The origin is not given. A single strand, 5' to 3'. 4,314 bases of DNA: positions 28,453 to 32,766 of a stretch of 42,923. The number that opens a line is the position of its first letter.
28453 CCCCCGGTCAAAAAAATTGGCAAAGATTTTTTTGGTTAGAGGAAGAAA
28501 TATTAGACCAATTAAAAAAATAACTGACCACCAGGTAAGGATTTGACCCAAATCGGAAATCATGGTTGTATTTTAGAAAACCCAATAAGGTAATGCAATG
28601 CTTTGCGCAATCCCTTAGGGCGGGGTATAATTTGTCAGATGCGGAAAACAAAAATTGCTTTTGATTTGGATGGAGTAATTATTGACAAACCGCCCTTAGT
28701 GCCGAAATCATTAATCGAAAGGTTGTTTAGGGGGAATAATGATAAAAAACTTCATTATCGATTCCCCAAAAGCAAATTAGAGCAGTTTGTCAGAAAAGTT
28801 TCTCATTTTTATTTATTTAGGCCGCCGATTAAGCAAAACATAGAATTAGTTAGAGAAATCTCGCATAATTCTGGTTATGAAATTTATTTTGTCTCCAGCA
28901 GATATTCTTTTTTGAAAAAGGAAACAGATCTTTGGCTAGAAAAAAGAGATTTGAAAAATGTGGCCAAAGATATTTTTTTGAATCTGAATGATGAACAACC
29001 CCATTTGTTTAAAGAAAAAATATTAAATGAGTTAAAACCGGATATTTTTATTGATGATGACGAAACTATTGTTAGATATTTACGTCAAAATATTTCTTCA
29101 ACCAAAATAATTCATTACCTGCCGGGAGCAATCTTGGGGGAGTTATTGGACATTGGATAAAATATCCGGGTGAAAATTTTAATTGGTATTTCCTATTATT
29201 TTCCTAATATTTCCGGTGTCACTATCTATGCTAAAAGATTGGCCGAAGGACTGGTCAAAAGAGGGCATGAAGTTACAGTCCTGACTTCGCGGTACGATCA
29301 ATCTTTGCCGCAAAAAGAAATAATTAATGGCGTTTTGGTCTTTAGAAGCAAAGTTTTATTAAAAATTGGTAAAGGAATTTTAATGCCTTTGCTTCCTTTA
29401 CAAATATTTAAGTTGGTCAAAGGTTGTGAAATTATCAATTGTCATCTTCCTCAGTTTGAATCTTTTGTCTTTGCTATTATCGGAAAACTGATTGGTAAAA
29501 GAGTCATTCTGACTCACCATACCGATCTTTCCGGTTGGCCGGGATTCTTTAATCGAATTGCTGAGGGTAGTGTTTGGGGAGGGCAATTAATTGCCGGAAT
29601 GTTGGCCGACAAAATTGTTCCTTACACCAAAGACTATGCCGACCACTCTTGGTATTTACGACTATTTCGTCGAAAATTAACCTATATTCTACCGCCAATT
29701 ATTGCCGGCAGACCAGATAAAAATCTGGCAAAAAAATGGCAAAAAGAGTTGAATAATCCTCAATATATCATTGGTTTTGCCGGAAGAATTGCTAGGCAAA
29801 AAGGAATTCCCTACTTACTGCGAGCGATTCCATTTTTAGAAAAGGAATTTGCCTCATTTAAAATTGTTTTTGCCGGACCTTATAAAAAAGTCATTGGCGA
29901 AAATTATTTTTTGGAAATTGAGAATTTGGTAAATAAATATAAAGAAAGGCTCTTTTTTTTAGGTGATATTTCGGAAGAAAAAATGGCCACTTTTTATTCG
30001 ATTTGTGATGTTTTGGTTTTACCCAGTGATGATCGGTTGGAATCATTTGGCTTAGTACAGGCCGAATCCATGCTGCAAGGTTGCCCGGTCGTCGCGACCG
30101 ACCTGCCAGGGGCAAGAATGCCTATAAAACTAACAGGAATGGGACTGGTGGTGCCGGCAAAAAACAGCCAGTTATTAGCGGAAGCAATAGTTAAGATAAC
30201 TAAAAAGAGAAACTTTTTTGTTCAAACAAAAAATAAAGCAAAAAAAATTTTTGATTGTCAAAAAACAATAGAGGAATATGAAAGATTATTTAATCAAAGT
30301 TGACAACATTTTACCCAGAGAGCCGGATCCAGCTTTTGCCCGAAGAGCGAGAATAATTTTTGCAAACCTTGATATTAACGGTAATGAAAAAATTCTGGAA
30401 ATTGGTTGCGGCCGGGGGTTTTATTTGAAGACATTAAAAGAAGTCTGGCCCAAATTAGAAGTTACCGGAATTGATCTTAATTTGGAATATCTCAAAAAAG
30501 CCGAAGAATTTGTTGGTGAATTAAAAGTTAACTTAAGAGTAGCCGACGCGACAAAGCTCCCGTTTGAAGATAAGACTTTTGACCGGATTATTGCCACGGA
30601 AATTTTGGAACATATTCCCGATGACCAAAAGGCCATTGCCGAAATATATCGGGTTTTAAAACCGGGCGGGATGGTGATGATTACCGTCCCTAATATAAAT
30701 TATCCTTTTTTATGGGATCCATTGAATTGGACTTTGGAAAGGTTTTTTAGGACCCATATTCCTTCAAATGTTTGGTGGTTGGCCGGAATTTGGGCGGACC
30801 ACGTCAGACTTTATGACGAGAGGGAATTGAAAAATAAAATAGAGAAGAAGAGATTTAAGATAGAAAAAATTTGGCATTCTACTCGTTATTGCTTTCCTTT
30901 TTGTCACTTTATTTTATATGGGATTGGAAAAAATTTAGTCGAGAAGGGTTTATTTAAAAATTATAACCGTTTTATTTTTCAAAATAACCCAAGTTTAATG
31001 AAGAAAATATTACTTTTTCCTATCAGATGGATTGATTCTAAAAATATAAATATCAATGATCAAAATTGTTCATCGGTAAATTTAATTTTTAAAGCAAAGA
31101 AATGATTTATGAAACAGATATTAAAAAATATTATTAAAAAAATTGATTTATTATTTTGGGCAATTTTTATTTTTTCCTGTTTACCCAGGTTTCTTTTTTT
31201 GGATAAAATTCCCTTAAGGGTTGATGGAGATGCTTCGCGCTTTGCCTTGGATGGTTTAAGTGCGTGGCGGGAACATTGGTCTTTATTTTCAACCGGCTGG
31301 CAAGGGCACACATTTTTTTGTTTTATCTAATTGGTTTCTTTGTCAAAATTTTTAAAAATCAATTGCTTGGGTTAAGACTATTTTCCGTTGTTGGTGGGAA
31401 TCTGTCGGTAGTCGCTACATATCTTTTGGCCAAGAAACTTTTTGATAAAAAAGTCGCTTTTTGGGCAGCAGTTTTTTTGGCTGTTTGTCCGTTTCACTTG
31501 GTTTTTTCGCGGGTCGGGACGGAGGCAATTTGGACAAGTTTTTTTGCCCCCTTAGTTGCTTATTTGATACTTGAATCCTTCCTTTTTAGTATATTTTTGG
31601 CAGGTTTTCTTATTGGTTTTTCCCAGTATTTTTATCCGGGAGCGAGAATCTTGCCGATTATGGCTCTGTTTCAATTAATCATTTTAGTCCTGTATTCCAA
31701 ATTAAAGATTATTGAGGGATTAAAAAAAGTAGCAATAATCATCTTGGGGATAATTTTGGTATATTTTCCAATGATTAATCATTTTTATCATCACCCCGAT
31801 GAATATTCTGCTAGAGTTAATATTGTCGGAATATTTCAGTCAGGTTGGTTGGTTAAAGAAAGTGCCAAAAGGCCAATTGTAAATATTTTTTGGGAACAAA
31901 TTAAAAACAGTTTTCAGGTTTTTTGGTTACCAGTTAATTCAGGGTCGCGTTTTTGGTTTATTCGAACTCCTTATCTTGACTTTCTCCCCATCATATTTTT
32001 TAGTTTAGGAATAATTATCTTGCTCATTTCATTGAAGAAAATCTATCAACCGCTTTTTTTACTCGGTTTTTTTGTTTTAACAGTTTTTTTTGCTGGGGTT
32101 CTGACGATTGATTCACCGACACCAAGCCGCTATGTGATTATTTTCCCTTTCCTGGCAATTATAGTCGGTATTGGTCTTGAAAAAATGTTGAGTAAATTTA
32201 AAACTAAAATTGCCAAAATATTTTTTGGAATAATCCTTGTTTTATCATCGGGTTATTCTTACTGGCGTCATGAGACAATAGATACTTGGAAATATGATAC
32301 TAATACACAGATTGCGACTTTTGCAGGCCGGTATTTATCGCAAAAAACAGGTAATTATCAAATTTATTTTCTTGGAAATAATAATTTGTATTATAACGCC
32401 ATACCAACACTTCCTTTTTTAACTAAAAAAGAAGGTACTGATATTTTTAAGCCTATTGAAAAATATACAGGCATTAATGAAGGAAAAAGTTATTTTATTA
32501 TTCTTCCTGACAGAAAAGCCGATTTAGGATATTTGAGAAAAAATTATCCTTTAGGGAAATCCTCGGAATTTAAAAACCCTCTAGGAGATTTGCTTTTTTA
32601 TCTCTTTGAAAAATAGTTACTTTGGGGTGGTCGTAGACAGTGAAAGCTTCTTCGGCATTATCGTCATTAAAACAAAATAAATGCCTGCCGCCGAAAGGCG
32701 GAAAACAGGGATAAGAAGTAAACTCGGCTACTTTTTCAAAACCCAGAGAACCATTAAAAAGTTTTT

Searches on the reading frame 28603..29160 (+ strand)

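Call 76: search_protein_families(library=pfam, proteins=[window:28603-29160:+], max_evalue=0.001)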
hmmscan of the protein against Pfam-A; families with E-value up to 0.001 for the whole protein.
window:28603-29160:+ (185 aa): 2 families
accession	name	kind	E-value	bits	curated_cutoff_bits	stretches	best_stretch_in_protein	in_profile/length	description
PF06189.17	5-nucleotidase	-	4.5e-05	22.8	28.2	1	15-171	157-297/302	5'-nucleotidase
PF24694.1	LNS2_PITM1-3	-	0.00098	19.6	27.7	0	80-145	27-90/124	PITM 1-3, LNS2 domain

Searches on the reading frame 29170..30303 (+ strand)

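Call 76: search_protein_families(library=pfam, proteins=[window:29170-30303:+], max_evalue=0.001)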
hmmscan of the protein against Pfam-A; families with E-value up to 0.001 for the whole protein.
window:29170-30303:+ (377 aa): 5 families
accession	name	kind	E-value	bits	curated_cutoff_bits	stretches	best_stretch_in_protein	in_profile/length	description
PF00534.26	Glycos_transf_1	-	7.7e-29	100.9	26.4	1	188-359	5-171/172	Glycosyl transferases group 1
PF13692.12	Glyco_trans_1_4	-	6.3e-24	85.3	27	1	199-344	2-140/142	Glycosyl transferases group 1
PF13439.12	Glyco_transf_4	-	7.7e-15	55.8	28.5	1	14-161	1-149/170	Glycosyltransferase Family 4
PF13579.12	Glyco_trans_4_4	-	2e-09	38.4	29.7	1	15-130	1-116/158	Glycosyl transferase 4-like domain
PF20706.3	GT4-conflict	-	0.00078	19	26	0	267-322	270-323/385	Family 4 Glycosyltransferase in conflict systems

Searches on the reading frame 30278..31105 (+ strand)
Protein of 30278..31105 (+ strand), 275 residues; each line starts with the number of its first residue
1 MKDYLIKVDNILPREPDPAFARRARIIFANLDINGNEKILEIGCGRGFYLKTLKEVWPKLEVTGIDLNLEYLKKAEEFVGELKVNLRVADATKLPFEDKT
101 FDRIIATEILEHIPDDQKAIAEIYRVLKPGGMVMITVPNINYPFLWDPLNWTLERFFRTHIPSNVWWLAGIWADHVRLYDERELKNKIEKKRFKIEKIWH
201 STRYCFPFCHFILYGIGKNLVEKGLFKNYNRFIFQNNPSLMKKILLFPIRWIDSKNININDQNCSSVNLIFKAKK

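Call 76: search_protein_families(library=pfam, proteins=[window:30278-31105:+], max_evalue=0.001)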
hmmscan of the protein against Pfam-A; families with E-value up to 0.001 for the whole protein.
window:30278-31105:+ (275 aa): 12 families
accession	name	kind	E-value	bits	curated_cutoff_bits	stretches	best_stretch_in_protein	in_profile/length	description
PF08241.18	Methyltransf_11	-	1.1e-25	90.5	21.2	1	40-135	1-95/95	Methyltransferase domain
PF13649.12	Methyltransf_25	-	1.4e-23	83.8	27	1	39-131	1-97/97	Methyltransferase domain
PF13847.12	Methyltransf_31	-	8.1e-22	77.9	27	1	34-143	2-117/145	Methyltransferase domain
PF13489.12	Methyltransf_23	-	9.6e-20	71.4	27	1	33-191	20-157/164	Methyltransferase domain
PF08242.18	Methyltransf_12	-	2.1e-16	60.9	30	1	40-133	1-98/98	Methyltransferase domain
PF01209.24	Ubie_methyltran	-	9.4e-15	55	20.1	1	36-135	48-151/233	ubiE/COQ5 methyltransferase family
PF02353.26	CMAS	-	7.2e-08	32.5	27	1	20-135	47-164/273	Mycolic acid cyclopropane synthetase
PF07021.18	MetW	-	4.1e-06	27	21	1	34-142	12-114/193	Methionine biosynthesis protein MetW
PF05175.20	MTS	-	7.7e-05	22.8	23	1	25-106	21-104/170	Methyltransferase small domain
PF01135.25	PCMT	-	0.00012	22.3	20.3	1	30-138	68-174/210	Protein-L-isoaspartate(D-aspartate) O-methyltransferase (PCMT)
PF05401.17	NodS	-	0.00021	21.6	24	1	37-132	45-141/201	Nodulation protein S (NodS)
PF05148.21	Methyltransf_8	-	0.00087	19.7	27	0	85-135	107-156/219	Hypothetical methyltransferase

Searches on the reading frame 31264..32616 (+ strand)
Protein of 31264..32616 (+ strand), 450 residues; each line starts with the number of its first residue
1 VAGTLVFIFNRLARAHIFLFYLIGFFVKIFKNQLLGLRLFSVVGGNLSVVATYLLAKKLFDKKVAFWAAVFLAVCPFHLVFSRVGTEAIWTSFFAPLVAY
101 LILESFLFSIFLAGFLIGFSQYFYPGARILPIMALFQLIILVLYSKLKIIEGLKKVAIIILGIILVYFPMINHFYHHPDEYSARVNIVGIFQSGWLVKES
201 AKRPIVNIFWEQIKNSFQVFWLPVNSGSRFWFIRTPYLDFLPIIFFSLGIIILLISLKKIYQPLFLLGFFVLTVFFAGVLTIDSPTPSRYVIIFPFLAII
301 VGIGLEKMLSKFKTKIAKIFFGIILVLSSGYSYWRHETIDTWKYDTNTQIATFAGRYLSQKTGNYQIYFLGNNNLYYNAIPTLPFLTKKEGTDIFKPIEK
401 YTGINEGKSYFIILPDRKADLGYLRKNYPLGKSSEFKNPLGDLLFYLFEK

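Call 76: search_protein_families(library=pfam, proteins=[window:31264-32616:+], max_evalue=0.001)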
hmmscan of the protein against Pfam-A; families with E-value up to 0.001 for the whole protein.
window:31264-32616:+ (450 aa): 1 family
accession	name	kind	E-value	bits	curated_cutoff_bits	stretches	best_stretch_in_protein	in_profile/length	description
PF13231.12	PMT_2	-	9.8e-09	36.1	26.1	1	18-165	5-153/160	Dolichyl-phosphate-mannose-protein mannosyltransferase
